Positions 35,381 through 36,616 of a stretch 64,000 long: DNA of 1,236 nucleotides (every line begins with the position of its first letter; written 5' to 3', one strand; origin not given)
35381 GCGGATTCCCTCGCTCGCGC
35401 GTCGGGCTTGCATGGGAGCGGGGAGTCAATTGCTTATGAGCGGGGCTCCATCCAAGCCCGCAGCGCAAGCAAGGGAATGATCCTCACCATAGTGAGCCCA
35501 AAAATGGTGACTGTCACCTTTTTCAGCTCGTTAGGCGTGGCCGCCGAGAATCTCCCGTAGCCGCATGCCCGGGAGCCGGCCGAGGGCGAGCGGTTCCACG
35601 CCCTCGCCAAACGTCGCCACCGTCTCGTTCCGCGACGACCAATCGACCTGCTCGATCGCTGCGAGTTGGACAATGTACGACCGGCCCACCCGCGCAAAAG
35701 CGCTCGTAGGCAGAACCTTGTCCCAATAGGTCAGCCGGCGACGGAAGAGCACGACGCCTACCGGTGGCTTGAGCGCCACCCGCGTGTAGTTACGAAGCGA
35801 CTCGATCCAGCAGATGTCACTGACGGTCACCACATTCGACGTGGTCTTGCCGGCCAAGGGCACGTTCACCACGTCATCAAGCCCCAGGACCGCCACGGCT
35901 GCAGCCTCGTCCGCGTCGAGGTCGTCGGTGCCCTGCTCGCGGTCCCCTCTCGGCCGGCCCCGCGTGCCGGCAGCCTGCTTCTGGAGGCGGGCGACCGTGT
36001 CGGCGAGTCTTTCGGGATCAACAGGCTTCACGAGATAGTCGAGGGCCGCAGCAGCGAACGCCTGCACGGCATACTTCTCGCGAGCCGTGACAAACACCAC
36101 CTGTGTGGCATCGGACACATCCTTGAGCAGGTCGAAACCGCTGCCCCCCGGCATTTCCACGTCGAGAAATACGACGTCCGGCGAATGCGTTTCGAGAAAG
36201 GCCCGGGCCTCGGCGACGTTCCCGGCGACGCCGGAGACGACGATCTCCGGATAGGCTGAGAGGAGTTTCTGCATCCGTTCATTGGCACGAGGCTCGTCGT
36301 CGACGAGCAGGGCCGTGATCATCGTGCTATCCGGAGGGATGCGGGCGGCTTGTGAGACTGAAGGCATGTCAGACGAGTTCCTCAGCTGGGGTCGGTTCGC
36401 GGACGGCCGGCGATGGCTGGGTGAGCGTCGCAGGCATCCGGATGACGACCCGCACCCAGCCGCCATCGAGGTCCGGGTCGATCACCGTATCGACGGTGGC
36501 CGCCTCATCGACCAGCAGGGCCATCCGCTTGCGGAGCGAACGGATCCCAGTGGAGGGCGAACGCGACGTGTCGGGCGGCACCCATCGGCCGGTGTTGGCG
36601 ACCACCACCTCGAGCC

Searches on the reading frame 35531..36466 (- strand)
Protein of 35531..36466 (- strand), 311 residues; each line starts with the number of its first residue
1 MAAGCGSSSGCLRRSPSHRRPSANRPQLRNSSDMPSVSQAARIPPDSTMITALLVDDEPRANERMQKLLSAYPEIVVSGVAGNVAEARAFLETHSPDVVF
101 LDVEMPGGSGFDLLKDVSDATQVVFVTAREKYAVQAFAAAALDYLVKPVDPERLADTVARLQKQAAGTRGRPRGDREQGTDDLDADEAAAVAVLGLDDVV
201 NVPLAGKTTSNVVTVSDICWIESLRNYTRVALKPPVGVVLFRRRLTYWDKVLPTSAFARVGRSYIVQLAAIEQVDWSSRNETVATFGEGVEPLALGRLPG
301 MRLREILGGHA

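Call 6: search_protein_families(library=pfam, proteins=[window:35531-36466:-], max_evalue=0.01)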
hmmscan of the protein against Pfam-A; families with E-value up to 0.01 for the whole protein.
window:35531-36466:- (311 aa): 2 families
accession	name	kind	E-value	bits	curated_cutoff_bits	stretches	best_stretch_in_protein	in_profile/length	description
PF00072.30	Response_reg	-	2.7e-21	76.2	30.2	1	53-158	2-110/111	Response regulator receiver domain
PF04397.21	LytTR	-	9.1e-11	42.3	22.6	1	212-289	5-80/98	LytTr DNA-binding domain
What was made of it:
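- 35531..36325 (-): Response regulator with a receiver domain and a LytTR DNA-binding domain. It is the candidate binder of the repeats. Pfam PF00072 E=2.7e-21 and PF04397 LytTR E=9.1e-11 (42.3 bits, cut-off 22.6) (call 6).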

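Call 7: search_protein_families(library=ncbifam, proteins=[window:35531-36466:-], max_evalue=0.01)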
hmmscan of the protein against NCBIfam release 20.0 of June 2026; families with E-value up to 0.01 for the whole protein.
window:35531-36466:- (311 aa): 84 families (the best 25 are shown)
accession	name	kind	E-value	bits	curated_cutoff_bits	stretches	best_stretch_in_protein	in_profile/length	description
NF008677.0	PRK11697.1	equivalog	1.8e-33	115.9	246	1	49-200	1-153/238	two-component system response regulator BtsR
NF010684.1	PRK14084.1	equivalog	3.2e-24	86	375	1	51-275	2-221/254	response regulator transcription factor LytR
NF007935.0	PRK10651.1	equivalog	6.8e-15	54.8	250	1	49-167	6-126/216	two-component system response regulator NarL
NF007467.0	PRK10046.1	equivalog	3.5e-14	52.9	264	1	50-164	5-124/226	two-component response regulator DpiA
NF001965.0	PRK00742.1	subfamily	7.9e-14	51.6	293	1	49-152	3-112/357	chemotaxis-specific protein-glutamate methyltransferase CheB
NF009206.0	PRK12555.1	subfamily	2e-12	46.7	342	1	53-150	4-107/340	chemotaxis-specific protein-glutamate methyltransferase CheB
NF052445.1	RespRegMctR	equivalog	4.3e-11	42.6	300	1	50-160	2-117/205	two-component system response regulator MctR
TIGR02875.1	spore_0_A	equivalog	4.8e-11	42.4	200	1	50-166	3-126/262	sporulation transcription factor Spo0A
TIGR01818.1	ntrC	equivalog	2.7e-10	39.7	558.6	1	54-176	3-128/463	nitrogen regulation protein NR(I)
NF007708.0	PRK10403.1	equivalog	2.8e-10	40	343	1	46-160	3-122/215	nitrate/nitrite response regulator protein NarP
TIGR01387.1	cztR_silR_copR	subfamily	3.2e-10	40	279.2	1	53-164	2-116/218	heavy metal response regulator transcription factor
NF011896.0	PRK15369.1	equivalog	4.9e-10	39.4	242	1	50-150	4-109/211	two component system response regulator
NF040689.1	MtrAB_MtrA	equivalog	8.4e-10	38.4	300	1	53-165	2-117/219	MtrAB system response regulator MtrA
TIGR02154.1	PhoB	equivalog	1.1e-09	37.9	296.2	1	52-162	5-117/226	phosphate regulon transcriptional regulator PhoB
NF008469.0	PRK11361.1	equivalog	1.9e-09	36.7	714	1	51-160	6-118/461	acetoacetate metabolism transcriptional regulator AtoC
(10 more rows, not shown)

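Call 12: find_homologous_proteins(query=window:35531-36325:-)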
Query window:35531-36325:- (264 aa): 3694 proteins with E <= 0.001 among 8000 candidates; the best 120 are listed.
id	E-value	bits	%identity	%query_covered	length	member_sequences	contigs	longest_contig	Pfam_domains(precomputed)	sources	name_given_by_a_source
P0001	4.1e-166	569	100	100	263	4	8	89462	PF04397.22,PF00072.31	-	-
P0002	6.5e-157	539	95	100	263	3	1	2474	PF04397.22,PF00072.31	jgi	jgi:two-component system LytT family response regulator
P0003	3.6e-155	533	92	100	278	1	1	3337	PF04397.22,PF00072.31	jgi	-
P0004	1.3e-154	531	92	100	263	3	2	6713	PF04397.22,PF00072.31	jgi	-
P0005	2.5e-154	530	91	100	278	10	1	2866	PF04397.22,PF00072.31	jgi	-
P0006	1.1e-153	528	92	100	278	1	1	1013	PF04397.22,PF00072.31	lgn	-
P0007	1.2e-153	528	92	100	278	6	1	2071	PF04397.22,PF00072.31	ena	-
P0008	2.4e-151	520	92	100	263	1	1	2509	PF04397.22,PF00072.31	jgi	jgi:two-component system LytT family response regulator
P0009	6.1e-151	519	91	100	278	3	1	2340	PF04397.22,PF00072.31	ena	-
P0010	3.1e-149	513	90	100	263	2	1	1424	PF04397.22,PF00072.31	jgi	jgi:two-component system LytT family response regulator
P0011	3.7e-149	513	90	100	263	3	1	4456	PF04397.22,PF00072.31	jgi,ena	jgi:two-component system LytT family response regulator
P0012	4.1e-148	510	89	100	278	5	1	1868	PF04397.22,PF00072.31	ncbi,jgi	jgi:two-component system LytT family response regulator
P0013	2.5e-147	507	86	100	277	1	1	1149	PF04397.22,PF00072.31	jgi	jgi:two-component system, LytTR family, response regulator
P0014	3.0e-147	507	87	100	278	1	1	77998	PF04397.22,PF00072.31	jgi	jgi:two-component system, LytTR family, response regulator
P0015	3.0e-147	507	89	100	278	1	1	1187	PF04397.22,PF00072.31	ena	-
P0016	4.5e-146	503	88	100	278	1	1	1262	PF04397.22,PF00072.31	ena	-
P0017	8.4e-146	502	88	100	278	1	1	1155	PF04397.22,PF00072.31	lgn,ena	-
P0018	2.3e-145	501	86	100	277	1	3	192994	PF04397.22,PF00072.31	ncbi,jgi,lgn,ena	jgi:two-component system, LytTR family, response regulator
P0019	5.7e-145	499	88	100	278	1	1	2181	PF04397.22,PF00072.31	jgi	jgi:two-component system LytT family response regulator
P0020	8.3e-145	499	86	100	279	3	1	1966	PF04397.22,PF00072.31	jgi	-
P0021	2.1e-144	498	88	99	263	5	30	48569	PF04397.22,PF00072.31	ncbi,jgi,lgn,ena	jgi:two-component system LytT family response regulator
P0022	2.7e-144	497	87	100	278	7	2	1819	PF04397.22,PF00072.31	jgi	-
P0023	6.9e-144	496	85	100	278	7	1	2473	PF04397.22,PF00072.31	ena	-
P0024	1.6e-143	495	87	100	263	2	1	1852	PF04397.22,PF00072.31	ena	-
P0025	2.1e-143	494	88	100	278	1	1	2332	PF04397.22,PF00072.31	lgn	-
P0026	4.3e-143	493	86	100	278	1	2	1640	PF04397.22,PF00072.31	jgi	-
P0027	1.6e-142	491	86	100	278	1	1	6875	PF04397.22,PF00072.31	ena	-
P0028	3.9e-142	490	86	100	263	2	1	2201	PF04397.22,PF00072.31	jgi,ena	jgi:two-component system LytT family response regulator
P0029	1.1e-141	489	85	100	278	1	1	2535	PF04397.22,PF00072.31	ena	-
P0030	9.8e-141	486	85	100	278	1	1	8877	PF04397.22,PF00072.31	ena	-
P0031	2.3e-140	484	86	100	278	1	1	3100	PF04397.22,PF00072.31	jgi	-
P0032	2.4e-140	484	85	100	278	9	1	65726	PF04397.22,PF00072.31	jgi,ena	-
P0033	2.6e-140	484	86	100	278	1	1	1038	PF04397.22,PF00072.31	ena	-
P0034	4.5e-140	483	84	100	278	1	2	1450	PF04397.22,PF00072.31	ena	-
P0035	6.7e-140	483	85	100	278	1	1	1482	PF04397.22,PF00072.31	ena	-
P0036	9.8e-140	482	84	100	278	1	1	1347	PF04397.22,PF00072.31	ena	-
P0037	1.3e-139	482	84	100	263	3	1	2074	PF04397.22,PF00072.31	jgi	jgi:two-component system, LytTR family, response regulator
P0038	1.3e-139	482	84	100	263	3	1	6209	PF04397.22,PF00072.31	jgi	jgi:two-component system LytT family response regulator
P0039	7.4e-139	479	90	94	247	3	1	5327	PF04397.22,PF00072.31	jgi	jgi:two-component system LytT family response regulator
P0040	8.0e-139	479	84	100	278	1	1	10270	PF04397.22,PF00072.31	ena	-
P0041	1.0e-138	479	85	100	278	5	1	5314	PF04397.22,PF00072.31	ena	-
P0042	3.0e-138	477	83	100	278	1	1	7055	PF04397.22,PF00072.31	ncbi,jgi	jgi:two-component system LytT family response regulator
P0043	3.5e-138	477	83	100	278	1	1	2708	PF04397.22,PF00072.31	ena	-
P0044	4.6e-138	477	83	100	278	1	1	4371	PF04397.22,PF00072.31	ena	-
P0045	4.6e-138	477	83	100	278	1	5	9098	PF04397.22,PF00072.31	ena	-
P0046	1.3e-137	475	83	100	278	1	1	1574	PF04397.22,PF00072.31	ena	-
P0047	1.4e-137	475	83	100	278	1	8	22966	PF04397.22,PF00072.31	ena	-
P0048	1.5e-137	475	83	100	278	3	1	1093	PF04397.22,PF00072.31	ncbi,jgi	jgi:two-component system LytT family response regulator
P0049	1.9e-137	475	83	100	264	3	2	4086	PF04397.22,PF00072.31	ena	-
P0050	2.9e-137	474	83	100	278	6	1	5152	PF04397.22,PF00072.31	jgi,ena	jgi:two-component system LytT family response regulator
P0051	3.6e-137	474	83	100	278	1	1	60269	PF04397.22,PF00072.31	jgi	jgi:two-component system, LytTR family, response regulator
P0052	4.9e-137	473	83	100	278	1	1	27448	PF04397.22,PF00072.31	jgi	jgi:two-component system, LytTR family, response regulator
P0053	6.8e-137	473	83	100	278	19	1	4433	PF04397.22,PF00072.31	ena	-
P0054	1.1e-136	472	83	100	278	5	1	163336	PF04397.22,PF00072.31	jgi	jgi:two-component system, LytTR family, response regulator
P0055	2.5e-136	471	83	100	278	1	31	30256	PF04397.22,PF00072.31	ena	-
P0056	3.7e-136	471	83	100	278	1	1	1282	PF04397.22,PF00072.31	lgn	-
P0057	1.6e-135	468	82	99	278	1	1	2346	PF04397.22,PF00072.31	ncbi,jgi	jgi:two-component system LytT family response regulator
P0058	1.7e-135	468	82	100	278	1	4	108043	PF04397.22,PF00072.31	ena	-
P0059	2.2e-135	468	82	100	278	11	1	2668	PF04397.22,PF00072.31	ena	-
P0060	2.7e-135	468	82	100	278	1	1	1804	PF04397.22,PF00072.31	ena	-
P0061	2.9e-135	468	82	100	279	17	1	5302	PF04397.22,PF00072.31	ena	-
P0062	4.1e-135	467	83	100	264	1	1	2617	PF04397.22,PF00072.31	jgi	-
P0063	6.6e-135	466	82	99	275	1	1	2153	PF04397.22,PF00072.31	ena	-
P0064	6.6e-135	466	83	99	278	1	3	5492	PF04397.22,PF00072.31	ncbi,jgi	jgi:two-component system LytT family response regulator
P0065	6.9e-135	466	82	100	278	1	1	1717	PF04397.22,PF00072.31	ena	-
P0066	1.2e-134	466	83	100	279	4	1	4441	PF04397.22,PF00072.31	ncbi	-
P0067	2.0e-134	465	82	99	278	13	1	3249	PF04397.22,PF00072.31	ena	-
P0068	4.4e-134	464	82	100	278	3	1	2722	PF04397.22,PF00072.31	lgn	-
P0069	6.0e-134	463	83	99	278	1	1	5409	PF04397.22,PF00072.31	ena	-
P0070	9.7e-134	463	83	99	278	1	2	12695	PF04397.22,PF00072.31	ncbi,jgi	jgi:two-component system LytT family response regulator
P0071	3.4e-133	461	82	100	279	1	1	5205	PF04397.22,PF00072.31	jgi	jgi:two-component system, LytTR family, response regulator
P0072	5.8e-133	460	82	99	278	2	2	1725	PF04397.22,PF00072.31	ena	-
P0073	6.0e-133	460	81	100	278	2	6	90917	PF04397.22,PF00072.31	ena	-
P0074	5.3e-132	457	82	100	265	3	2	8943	PF04397.22,PF00072.31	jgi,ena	jgi:two-component system LytT family response regulator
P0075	1.0e-131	456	81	100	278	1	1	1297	PF04397.22,PF00072.31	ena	-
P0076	1.2e-131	456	80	100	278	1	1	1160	PF04397.22,PF00072.31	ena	-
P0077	4.5e-131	454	81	100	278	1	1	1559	PF04397.22,PF00072.31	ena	-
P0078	6.3e-131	453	81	100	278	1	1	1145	PF04397.22,PF00072.31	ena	-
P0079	8.1e-131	453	80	100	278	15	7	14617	PF04397.22,PF00072.31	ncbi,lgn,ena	-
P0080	1.4e-130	452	80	100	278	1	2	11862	PF04397.22,PF00072.31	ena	-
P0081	2.1e-130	452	80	100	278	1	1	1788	PF04397.22,PF00072.31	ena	-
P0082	1.1e-129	449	80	99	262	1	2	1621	PF04397.22,PF00072.31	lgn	-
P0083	1.5e-129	449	81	100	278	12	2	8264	PF04397.22,PF00072.31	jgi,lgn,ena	jgi:two-component system LytT family response regulator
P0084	6.6e-129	447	79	100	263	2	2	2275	PF04397.22,PF00072.31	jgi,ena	jgi:two-component system LytT family response regulator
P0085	6.7e-129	447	79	100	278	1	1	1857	PF04397.22,PF00072.31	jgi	-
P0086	2.5e-128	445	79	100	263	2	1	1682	PF04397.22,PF00072.31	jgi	-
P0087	4.8e-128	444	80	100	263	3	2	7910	PF04397.22,PF00072.31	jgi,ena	-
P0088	8.8e-128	443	79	99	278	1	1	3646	PF04397.22,PF00072.31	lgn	-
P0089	4.7e-127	441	78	100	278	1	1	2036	PF04397.22,PF00072.31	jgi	-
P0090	1.0e-126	440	77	99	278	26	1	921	PF04397.22,PF00072.31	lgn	-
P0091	1.7e-126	439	79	100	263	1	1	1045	PF04397.22,PF00072.31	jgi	-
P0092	3.5e-126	438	82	94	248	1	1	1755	PF04397.22,PF00072.31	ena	-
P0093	2.8e-125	435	79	100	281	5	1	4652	PF04397.22,PF00072.31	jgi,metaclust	metaclust:\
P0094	3.5e-125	435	78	100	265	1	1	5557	PF04397.22,PF00072.31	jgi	jgi:two-component system, LytTR family, response regulator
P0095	4.2e-125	434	77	100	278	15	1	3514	PF04397.22,PF00072.31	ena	-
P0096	4.4e-124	431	77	100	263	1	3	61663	PF04397.22,PF00072.31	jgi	-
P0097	9.2e-124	430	78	100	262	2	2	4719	PF04397.22,PF00072.31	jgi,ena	-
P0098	2.3e-123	429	78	100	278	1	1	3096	PF04397.22,PF00072.31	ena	-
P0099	2.4e-123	429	77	100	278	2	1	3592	PF04397.22,PF00072.31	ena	-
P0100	6.4e-123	427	77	100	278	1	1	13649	PF04397.22,PF00072.31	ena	-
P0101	8.3e-123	427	75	100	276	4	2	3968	PF04397.22,PF00072.31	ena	-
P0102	3.1e-122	425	76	100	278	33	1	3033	PF04397.22,PF00072.31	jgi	-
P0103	7.8e-122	424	76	100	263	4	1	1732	PF04397.22,PF00072.31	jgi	jgi:two-component system LytT family response regulator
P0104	9.6e-122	423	77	100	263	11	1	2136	PF04397.22,PF00072.31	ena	-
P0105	1.4e-121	423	77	100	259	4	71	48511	PF04397.22,PF00072.31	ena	-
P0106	2.0e-121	422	77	100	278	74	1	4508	PF04397.22,PF00072.31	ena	-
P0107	1.4e-120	420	75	100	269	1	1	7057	PF04397.22,PF00072.31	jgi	-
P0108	3.0e-119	415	74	100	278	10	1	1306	PF04397.22,PF00072.31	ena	-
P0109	1.9e-117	409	77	98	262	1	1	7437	PF04397.22,PF00072.31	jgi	jgi:two-component system LytT family response regulator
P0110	6.1e-116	404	72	99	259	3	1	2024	PF04397.22,PF00072.31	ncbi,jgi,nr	ncbi:MAG: response regulator transcription factor [Planctomycetes bacterium]|nr:response regulator t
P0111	6.6e-116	404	72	100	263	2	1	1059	PF04397.22,PF00072.31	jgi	-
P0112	1.0e-115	404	73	100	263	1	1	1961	PF04397.22,PF00072.31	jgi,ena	jgi:two-component system LytT family response regulator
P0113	1.2e-115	403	74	100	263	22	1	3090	PF04397.22,PF00072.31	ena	-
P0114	2.9e-115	402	74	100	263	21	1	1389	PF04397.22,PF00072.31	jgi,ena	jgi:two-component system LytT family response regulator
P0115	3.0e-115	402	71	99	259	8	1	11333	PF04397.22,PF00072.31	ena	-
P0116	3.9e-115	402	72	99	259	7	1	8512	PF04397.22,PF00072.31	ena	-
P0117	6.0e-115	401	73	100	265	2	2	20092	PF04397.22,PF00072.31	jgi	jgi:two-component system LytT family response regulator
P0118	6.4e-115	401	74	98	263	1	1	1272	PF04397.22,PF00072.31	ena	-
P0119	1.4e-114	400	74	100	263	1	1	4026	PF04397.22,PF00072.31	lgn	-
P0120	1.6e-114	400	73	100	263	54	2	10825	PF04397.22,PF00072.31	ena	-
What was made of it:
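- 35531..36325 (-): There are 120 or more close homologues named LytT/LytTR-family response regulator (call 12).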

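Call 13: find_encoding_contigs(protein=P0018, flank=7000, max_places=2)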
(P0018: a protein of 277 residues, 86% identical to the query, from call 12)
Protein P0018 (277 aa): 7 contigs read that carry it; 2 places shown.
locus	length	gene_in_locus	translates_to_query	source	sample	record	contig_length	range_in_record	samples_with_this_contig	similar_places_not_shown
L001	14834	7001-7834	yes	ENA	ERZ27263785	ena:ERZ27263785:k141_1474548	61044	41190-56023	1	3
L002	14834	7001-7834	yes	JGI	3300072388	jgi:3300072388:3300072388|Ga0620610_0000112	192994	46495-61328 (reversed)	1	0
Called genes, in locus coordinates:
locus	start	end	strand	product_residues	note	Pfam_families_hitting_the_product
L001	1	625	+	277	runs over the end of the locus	PF02621:VitK2_biosynth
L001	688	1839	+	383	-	PF04055:Radical_SAM, PF19288:CofH_C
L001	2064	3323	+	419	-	PF01979:Amidohydro_1, PF07969:Amidohydro_3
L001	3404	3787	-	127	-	-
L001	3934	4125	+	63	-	PF09957:VapB_antitoxin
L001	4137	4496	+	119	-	PF01850:PIN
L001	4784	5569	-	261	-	-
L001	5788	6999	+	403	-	PF06580:His_kinase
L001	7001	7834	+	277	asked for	PF00072:Response_reg, PF04397:LytTR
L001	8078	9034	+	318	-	PF07963:N_methyl (weak), PF07596:SBP_bac_10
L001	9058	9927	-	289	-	PF01634:HisG, PF08029:HisG_C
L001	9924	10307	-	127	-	PF01503:PRA-PH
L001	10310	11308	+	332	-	PF01715:IPPT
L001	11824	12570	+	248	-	PF07722:Peptidase_C26, PF00117:GATase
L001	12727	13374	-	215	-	PF10294:Methyltransf_16, PF13489:Methyltransf_23, PF06325:PrmA (weak), PF13847:Methyltransf_31, PF08241:Methyltransf_11, PF08242:Methyltransf_12, PF13649:Methyltransf_25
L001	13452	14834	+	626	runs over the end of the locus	PF02922:CBM_48, PF00128:Alpha-amylase (weak), PF02806:Alpha-amylase_C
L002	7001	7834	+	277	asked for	PF00072:Response_reg, PF04397:LytTR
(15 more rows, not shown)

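Call 14: find_encoding_contigs(protein=P0014, flank=7000, max_places=2)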
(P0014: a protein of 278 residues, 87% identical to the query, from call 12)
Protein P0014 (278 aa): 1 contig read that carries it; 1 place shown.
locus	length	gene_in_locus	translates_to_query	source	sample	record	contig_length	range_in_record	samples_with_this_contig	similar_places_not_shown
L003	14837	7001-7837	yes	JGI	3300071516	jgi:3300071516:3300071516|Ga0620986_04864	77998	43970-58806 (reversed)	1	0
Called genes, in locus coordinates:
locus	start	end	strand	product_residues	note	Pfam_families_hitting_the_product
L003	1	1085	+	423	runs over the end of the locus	PF01979:Amidohydro_1, PF07969:Amidohydro_3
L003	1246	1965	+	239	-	-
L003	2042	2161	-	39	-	-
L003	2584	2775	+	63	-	PF09957:VapB_antitoxin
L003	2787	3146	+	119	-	PF01850:PIN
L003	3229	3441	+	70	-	PF12441:CopG_antitoxin (weak)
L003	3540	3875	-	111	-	PF01934:HepT-like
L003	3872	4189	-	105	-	PF01909:NTP_transf_2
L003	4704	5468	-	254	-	-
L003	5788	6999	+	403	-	PF06580:His_kinase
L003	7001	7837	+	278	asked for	PF00072:Response_reg, PF04397:LytTR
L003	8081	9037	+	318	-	PF07963:N_methyl (weak), PF07596:SBP_bac_10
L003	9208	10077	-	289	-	PF01634:HisG, PF08029:HisG_C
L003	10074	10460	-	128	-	PF01503:PRA-PH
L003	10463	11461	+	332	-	PF01715:IPPT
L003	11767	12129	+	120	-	-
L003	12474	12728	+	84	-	PF07722:Peptidase_C26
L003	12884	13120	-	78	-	-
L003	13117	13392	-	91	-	-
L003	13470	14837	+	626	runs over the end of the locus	PF02922:CBM_48, PF00128:Alpha-amylase (weak), PF02806:Alpha-amylase_C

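Call 15: find_encoding_contigs(protein=P0054, flank=7000, max_places=2)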
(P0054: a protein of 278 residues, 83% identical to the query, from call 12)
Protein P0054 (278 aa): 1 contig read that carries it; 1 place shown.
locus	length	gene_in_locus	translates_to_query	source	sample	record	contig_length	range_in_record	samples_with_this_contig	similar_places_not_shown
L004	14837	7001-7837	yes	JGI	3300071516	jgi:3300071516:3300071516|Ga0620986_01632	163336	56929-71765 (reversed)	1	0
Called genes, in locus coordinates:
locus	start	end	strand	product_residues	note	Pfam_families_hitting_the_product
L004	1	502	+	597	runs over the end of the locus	PF16949:ABC_tran_2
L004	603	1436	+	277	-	PF02621:VitK2_biosynth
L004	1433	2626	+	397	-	PF04055:Radical_SAM, PF19288:CofH_C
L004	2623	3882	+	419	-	PF01979:Amidohydro_1, PF07969:Amidohydro_3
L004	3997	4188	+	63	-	PF09957:VapB_antitoxin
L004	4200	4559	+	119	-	PF01850:PIN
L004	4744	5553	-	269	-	-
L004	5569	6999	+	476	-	PF06580:His_kinase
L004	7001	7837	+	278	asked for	PF00072:Response_reg, PF04397:LytTR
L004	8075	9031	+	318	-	PF07963:N_methyl (weak), PF07596:SBP_bac_10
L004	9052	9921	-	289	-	PF01634:HisG, PF08029:HisG_C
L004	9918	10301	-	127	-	PF01503:PRA-PH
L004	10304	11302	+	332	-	PF01715:IPPT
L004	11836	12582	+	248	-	PF07722:Peptidase_C26, PF00117:GATase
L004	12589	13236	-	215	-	PF10294:Methyltransf_16, PF13489:Methyltransf_23, PF06325:PrmA (weak), PF13847:Methyltransf_31, PF08241:Methyltransf_11, PF08242:Methyltransf_12, PF13649:Methyltransf_25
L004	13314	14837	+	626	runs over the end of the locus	PF02922:CBM_48, PF00128:Alpha-amylase (weak), PF02806:Alpha-amylase_C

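Call 27: find_encoding_contigs(protein=P0117, flank=7000, max_places=2)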
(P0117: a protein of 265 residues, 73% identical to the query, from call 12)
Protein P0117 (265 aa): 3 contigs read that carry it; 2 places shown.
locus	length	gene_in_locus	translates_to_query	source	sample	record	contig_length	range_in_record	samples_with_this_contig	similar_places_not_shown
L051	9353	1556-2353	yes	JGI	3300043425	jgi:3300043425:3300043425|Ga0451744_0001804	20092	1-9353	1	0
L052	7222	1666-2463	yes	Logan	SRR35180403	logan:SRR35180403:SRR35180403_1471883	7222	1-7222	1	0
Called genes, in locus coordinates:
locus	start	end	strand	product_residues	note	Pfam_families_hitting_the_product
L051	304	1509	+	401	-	PF06580:His_kinase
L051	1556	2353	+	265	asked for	PF00072:Response_reg, PF04397:LytTR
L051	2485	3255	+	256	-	-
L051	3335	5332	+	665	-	PF00578:AhpC-TSA, PF08534:Redoxin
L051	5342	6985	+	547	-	-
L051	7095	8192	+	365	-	PF01757:Acyl_transf_3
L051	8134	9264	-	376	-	PF00487:FA_desaturase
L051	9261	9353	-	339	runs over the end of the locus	PF00487:FA_desaturase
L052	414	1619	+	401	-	PF06580:His_kinase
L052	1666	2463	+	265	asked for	PF00072:Response_reg, PF04397:LytTR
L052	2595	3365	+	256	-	-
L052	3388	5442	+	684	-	PF00578:AhpC-TSA, PF08534:Redoxin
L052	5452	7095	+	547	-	-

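Call 28: find_encoding_contigs(protein=P0115, flank=7000, max_places=2)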
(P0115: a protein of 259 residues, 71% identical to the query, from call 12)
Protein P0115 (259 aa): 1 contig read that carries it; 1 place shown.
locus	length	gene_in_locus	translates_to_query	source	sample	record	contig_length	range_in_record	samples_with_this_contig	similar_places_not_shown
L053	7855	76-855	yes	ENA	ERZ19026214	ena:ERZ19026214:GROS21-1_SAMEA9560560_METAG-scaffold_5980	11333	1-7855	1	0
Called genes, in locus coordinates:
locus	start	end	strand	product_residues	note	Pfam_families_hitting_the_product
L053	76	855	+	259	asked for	PF00072:Response_reg, PF04397:LytTR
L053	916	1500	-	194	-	-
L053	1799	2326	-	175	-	PF08843:AbiEii (weak)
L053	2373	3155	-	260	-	PF02589:LUD_dom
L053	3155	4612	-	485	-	PF02589:LUD_dom, PF13187:Fer4_9 (faint), PF13237:Fer4_10 (faint), PF00037:Fer4 (faint), PF12797:Fer4_2 (faint), PF12800:Fer4_4 (faint), PF12838:Fer4_7 (weak), PF13183:Fer4_8, +1 more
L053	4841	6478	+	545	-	PF00437:T2SSE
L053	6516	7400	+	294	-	PF02674:Colicin_V (weak)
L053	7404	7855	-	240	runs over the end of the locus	PF02754:CCG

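Call 29: find_encoding_contigs(protein=P0096, flank=7000, max_places=2)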
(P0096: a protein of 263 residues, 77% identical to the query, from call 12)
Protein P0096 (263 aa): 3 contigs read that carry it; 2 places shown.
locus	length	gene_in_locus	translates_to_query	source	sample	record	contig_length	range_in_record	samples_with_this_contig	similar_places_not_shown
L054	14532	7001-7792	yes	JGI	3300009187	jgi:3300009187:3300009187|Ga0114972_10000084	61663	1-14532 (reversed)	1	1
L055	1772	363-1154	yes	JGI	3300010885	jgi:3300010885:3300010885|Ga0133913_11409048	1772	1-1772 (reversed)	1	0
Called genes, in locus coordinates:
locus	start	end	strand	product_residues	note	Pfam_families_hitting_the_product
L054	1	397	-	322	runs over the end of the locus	PF07883:Cupin_2 (faint)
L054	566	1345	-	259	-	-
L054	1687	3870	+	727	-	PF00916:Sulfate_transp, PF01740:STAS, PF13466:STAS_2, PF00027:cNMP_binding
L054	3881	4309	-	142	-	-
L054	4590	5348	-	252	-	-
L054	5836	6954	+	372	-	PF06580:His_kinase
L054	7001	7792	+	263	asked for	PF00072:Response_reg, PF04397:LytTR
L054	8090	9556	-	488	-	PF00924:MS_channel_2nd, PF00027:cNMP_binding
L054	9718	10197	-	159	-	-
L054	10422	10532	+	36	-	-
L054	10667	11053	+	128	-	-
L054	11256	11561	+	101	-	PF00076:RRM_1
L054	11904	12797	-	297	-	PF07596:SBP_bac_10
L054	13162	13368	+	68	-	-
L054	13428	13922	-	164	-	PF13302:Acetyltransf_3, PF13480:Acetyltransf_6 (faint), PF13527:Acetyltransf_9 (weak), PF00583:Acetyltransf_1, PF13673:Acetyltransf_10, PF13508:Acetyltransf_7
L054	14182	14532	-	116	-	?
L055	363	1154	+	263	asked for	PF00072:Response_reg, PF04397:LytTR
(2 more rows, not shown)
